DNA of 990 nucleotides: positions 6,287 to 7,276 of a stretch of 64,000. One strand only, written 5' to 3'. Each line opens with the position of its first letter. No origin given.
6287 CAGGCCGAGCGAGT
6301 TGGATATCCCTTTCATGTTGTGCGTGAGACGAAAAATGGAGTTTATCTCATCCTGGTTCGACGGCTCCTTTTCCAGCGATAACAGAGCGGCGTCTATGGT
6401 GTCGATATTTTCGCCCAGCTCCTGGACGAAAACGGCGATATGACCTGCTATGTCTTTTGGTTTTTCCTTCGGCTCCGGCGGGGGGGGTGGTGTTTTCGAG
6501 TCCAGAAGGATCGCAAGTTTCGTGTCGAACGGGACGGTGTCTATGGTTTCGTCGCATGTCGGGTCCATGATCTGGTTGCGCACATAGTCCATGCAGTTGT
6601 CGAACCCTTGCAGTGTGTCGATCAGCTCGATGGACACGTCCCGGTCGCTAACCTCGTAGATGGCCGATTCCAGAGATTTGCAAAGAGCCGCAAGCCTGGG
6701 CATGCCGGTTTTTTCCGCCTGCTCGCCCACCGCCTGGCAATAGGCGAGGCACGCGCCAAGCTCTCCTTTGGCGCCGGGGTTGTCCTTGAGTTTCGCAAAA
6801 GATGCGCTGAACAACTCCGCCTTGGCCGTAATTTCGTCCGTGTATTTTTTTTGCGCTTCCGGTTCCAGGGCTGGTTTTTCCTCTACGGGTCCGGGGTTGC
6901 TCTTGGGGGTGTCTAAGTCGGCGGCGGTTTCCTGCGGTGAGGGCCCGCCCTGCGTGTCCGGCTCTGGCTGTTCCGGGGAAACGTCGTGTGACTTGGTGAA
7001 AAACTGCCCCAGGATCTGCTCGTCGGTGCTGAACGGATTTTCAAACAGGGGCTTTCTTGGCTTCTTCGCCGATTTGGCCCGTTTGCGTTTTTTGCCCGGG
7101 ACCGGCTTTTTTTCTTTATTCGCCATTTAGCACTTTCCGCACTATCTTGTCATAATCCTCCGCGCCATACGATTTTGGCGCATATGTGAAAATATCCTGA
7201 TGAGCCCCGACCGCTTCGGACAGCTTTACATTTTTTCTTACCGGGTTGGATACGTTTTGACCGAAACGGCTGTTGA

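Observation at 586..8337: Chemosensory operon with embedded ParA-like ATPase, multi-Hpt CheA-REC hybrid, CheB, and a bacteriohemerythrin; GGDEF response regulator convergent at its end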

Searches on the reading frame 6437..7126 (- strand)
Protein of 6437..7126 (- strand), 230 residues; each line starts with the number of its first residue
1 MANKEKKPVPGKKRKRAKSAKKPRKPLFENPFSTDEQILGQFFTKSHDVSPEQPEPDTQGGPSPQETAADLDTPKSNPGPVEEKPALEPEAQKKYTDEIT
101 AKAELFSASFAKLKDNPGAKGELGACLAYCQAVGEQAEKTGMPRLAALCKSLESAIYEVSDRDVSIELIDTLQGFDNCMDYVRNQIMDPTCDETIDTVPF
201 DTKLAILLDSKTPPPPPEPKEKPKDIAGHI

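Call 85: predict_structure(alignment_id=A4)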
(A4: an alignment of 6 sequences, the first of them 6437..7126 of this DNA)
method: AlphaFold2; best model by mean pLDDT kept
length: 230 residues; sequences in the alignment: 6
mean_pLDDT: 72.0   pTM: 0.54
mean pLDDT of the five models: 72.0, 70.2, 69.6, 67.8, 65.6
residues with pLDDT >= 90: 93; 70-90: 29; 50-70: 49; < 50: 59
segments of 3 or more residues with pLDDT < 50: 1-3, 44-54, 57-82, 213-215
pLDDT, mean of each block of 10 residues (from residue 1): 53 51 54 53 45 47 42 43 61 89 97 92 94 94 94 90 85 95 91 93 89 52 51
secondary structure, 60 per line:
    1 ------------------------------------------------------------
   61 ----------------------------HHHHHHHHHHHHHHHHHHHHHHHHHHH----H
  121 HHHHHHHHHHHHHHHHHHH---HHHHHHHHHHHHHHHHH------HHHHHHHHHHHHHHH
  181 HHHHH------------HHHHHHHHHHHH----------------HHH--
elements in order: H89-115 H120-139 H143-159 H166-185 H198-209

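Call 88: fold_search(model_id=the predicted structure, library=pdb)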
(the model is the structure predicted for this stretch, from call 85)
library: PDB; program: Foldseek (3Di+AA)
matches with E <= 10: 292; with E <= 0.001: 0
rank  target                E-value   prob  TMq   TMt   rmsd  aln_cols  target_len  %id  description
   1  3kyj_A                1.8e-02  1.00  0.44  0.75   3.2       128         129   12  Crystal structure of the P1 domain of CheA3 in complex with CheY6 from R. sphaeroides (released 2010-02-16)
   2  3kyi_A                2.5e-02  1.00  0.43  0.72   3.3       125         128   14  Crystal structure of the phosphorylated P1 domain of CheA3 in complex with CheY6 from R. sphaeroides (released 2010-02-16)
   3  7t2y_A                3.9e-02  1.00  0.38  0.80   2.1        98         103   16  X-ray structure of a designed cold unfolding four helix bundle (released 2022-03-02)
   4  1i5n_C                5.2e-02  1.00  0.43  0.74   2.9       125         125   14  Crystal structure of the P1 domain of CheA from Salmonella typhimurium (released 2001-07-11)
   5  2ld6_MODEL_1_A        7.0e-02  1.00  0.45  0.73   2.7       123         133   15  Solution Structure of Histidine Phosphotransfer Domain of CheA (released 2011-10-12)
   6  1tqg                  7.7e-02  1.00  0.38  0.77   2.5       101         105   17  CheA phosphotransferase domain from Thermotoga maritima (released 2004-09-07)
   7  3u3b_B                1.3e-01  1.00  0.38  0.79   2.2        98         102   16  Crystal Structure of Computationally Redesigned Four-Helix Bundle (released 2012-06-13)
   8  1i5n_B                1.4e-01  1.00  0.40  0.68   3.0       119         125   17  Crystal structure of the P1 domain of CheA from Salmonella typhimurium (released 2001-07-11)
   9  3u3b_A                1.5e-01  1.00  0.39  0.80   2.1        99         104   16  Crystal Structure of Computationally Redesigned Four-Helix Bundle (released 2012-06-13)
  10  7t03_MODEL_1_A        1.5e-01  1.00  0.38  0.77   2.2        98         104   16  NMR structure of a designed cold unfolding four helix bundle (released 2022-03-02)
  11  8c5v_C                2.0e-01  1.00  0.41  0.67   3.2       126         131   14  Chemotaxis core signalling unit from E protein lysed E. coli cells (released 2023-09-13)
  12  1i5n_D                2.1e-01  1.00  0.44  0.73   2.8       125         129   14  Crystal structure of the P1 domain of CheA from Salmonella typhimurium (released 2001-07-11)
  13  2lp4_MODEL_1_A        2.1e-01  1.00  0.42  0.43   2.9       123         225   14  Solution structure of P1-CheY/P2 complex in bacterial chemotaxis (released 2012-10-24)
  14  1i5n_A                2.2e-01  1.00  0.42  0.71   2.9       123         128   14  Crystal structure of the P1 domain of CheA from Salmonella typhimurium (released 2001-07-11)
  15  6fes_B                2.5e-01  1.00  0.40  0.26   5.3       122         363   12  Crystal structure of novel repeat protein BRIC2 fused to DARPin D12 (released 2018-09-05)
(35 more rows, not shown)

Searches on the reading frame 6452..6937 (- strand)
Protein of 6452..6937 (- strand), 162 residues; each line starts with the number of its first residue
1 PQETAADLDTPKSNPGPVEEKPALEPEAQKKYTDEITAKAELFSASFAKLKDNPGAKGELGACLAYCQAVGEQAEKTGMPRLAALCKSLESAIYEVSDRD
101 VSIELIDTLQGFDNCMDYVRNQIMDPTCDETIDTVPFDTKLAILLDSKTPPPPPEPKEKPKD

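Call 42: search_protein_families(library=pfam, proteins=[window:6452-6937:-], max_evalue=10)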
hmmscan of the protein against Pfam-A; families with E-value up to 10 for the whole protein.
seq(162 aa): 1 family
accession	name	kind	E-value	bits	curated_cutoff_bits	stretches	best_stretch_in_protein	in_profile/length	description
PF01627.28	Hpt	-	0.036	14.7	24.6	1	78-121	44-83/84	Hpt domain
